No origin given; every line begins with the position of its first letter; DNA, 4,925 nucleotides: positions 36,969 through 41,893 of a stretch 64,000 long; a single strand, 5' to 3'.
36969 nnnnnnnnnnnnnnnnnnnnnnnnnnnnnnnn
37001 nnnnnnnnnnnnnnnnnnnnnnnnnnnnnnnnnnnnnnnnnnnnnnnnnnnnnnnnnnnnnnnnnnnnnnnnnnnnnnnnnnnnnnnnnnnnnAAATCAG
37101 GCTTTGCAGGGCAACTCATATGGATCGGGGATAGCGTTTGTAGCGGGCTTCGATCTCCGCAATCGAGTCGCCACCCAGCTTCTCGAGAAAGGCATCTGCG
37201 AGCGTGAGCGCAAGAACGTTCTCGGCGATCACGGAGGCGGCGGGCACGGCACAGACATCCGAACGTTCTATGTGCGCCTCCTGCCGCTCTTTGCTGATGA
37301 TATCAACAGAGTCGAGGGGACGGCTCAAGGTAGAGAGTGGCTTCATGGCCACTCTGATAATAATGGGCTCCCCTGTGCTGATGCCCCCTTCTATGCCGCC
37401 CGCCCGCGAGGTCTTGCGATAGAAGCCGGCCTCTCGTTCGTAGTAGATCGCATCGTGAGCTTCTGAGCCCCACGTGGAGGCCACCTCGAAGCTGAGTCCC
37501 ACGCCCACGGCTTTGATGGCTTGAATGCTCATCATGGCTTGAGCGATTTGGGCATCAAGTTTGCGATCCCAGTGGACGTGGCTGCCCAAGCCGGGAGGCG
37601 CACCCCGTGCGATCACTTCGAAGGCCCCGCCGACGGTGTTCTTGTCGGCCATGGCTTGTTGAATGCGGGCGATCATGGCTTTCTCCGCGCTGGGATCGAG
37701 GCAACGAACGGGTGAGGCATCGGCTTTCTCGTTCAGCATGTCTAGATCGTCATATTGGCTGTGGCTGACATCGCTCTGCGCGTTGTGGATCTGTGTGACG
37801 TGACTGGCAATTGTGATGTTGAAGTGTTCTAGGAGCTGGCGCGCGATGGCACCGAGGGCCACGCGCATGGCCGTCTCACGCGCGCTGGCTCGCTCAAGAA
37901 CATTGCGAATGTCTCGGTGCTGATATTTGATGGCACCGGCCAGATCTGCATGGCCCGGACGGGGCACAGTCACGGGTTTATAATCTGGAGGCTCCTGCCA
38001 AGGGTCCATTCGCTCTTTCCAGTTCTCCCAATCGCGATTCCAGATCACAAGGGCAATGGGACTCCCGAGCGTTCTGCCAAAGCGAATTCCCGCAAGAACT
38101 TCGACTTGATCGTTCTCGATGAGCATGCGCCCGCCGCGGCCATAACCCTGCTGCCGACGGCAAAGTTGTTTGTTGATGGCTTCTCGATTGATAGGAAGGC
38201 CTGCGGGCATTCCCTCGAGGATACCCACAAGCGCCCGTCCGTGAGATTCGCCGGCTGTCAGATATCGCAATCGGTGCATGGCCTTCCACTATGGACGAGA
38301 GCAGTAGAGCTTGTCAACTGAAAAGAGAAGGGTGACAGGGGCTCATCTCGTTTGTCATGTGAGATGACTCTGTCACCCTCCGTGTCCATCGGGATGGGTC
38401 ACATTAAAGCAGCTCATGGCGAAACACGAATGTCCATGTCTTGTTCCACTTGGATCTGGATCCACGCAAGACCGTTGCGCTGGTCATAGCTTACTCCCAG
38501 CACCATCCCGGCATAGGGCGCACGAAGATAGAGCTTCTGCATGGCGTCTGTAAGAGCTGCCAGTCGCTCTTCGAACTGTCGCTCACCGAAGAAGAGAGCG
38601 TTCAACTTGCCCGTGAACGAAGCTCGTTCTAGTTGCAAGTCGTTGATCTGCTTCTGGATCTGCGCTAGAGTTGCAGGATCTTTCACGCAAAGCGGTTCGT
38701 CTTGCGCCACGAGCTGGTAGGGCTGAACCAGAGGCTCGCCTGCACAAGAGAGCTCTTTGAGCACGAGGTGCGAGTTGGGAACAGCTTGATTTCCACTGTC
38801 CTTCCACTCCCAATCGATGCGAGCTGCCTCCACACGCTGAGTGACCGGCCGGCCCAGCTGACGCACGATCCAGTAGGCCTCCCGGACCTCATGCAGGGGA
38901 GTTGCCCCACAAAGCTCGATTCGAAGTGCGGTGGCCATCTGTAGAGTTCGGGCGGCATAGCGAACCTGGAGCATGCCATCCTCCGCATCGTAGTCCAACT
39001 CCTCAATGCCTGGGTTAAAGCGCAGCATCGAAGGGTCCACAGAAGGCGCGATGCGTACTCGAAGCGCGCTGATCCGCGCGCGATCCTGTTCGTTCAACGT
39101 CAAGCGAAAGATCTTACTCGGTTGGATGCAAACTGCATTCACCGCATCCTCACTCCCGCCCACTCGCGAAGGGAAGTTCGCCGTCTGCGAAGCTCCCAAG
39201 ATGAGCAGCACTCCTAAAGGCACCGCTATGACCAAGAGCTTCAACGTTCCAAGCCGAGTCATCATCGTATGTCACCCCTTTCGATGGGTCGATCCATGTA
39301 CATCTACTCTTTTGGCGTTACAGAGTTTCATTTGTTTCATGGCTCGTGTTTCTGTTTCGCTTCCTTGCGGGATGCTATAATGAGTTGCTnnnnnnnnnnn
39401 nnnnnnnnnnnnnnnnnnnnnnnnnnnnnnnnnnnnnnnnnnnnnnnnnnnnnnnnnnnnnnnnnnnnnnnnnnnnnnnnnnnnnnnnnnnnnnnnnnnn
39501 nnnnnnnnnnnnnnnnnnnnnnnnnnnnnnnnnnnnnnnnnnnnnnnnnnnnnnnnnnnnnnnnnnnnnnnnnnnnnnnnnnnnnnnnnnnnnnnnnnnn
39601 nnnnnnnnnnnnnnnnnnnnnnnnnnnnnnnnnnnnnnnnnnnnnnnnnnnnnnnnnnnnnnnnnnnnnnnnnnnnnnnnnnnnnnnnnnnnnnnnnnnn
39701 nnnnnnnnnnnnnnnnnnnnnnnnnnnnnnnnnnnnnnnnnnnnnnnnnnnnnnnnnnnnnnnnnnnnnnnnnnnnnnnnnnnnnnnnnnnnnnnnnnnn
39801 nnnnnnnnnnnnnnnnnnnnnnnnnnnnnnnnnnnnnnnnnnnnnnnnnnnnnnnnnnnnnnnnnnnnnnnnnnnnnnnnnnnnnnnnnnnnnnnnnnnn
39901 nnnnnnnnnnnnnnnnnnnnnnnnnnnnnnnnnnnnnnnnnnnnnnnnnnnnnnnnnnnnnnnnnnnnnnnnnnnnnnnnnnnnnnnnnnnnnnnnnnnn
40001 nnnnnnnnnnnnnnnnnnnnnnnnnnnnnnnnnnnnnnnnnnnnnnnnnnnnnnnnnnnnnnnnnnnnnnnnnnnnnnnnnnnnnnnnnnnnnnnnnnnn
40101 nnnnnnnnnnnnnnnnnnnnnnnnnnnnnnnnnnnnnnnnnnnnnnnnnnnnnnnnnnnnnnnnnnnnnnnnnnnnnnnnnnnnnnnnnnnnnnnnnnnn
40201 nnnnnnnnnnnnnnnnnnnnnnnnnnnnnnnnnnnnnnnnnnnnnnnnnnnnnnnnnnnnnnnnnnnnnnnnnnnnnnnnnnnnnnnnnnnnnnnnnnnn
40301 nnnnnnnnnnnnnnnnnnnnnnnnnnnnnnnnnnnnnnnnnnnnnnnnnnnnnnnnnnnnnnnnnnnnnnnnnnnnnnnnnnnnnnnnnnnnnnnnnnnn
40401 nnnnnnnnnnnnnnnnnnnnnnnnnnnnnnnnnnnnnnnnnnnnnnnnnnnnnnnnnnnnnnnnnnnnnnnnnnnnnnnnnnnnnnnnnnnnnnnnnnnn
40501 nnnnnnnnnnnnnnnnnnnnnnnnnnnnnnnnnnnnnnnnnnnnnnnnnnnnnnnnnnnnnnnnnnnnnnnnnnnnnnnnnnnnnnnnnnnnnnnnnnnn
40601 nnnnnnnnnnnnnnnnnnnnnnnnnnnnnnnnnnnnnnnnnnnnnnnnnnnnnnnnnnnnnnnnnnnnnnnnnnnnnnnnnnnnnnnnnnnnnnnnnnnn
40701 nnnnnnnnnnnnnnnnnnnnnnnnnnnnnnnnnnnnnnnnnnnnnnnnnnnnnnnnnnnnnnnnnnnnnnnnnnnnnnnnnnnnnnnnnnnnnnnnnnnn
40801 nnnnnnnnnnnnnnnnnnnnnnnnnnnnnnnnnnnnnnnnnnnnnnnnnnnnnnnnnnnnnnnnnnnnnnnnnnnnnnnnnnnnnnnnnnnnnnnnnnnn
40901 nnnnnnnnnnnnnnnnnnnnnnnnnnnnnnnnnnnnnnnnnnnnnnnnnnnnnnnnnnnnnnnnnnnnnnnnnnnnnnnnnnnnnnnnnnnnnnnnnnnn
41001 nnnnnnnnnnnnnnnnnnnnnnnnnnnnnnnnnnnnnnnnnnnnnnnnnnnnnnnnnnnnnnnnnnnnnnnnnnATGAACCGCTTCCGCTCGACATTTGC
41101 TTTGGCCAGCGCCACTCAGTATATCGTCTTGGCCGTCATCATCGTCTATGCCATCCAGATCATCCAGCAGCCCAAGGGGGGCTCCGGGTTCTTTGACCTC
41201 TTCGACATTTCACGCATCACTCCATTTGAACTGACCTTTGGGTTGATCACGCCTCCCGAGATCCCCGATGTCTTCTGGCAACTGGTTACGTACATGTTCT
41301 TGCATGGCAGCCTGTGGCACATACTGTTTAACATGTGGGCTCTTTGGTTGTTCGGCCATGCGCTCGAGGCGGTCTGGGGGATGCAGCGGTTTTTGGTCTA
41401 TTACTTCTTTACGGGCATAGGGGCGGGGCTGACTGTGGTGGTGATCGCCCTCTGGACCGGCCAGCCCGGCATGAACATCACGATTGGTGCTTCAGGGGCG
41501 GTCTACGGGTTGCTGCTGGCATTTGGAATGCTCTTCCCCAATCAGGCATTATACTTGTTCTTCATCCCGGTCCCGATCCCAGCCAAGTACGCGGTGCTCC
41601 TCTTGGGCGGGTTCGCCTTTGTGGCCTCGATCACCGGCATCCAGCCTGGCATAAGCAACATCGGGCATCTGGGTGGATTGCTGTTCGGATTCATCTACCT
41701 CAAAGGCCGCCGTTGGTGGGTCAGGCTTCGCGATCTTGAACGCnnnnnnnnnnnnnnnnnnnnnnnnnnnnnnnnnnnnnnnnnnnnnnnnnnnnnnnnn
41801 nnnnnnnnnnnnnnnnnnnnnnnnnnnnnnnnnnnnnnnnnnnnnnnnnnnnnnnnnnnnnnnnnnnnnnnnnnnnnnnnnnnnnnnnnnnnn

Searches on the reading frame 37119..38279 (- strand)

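Call 40: search_protein_families(library=pfam, proteins=[window:37119-38279:-], max_evalue=0.00001)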
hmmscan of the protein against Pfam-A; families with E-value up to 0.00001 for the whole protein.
window:37119-38279:- (387 aa): 1 family
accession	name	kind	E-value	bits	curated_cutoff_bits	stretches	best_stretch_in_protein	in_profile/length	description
PF01264.26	Chorismate_synt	-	7.4e-121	403.3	27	1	4-365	1-327/327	Chorismate synthase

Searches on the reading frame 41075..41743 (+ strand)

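Call 40: search_protein_families(library=pfam, proteins=[window:41075-41743:+], max_evalue=0.00001)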
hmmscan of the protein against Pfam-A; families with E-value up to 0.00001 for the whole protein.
window:41075-41743:+ (223 aa): 2 families
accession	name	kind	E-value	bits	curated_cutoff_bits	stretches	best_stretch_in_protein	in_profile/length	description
PF01694.28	Rhomboid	-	7.4e-31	107.7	22.6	1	67-208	4-136/143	Rhomboid domain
PF08551.15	DUF1751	-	3.5e-08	34.4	22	1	67-128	8-69/99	Eukaryotic integral membrane protein (DUF1751)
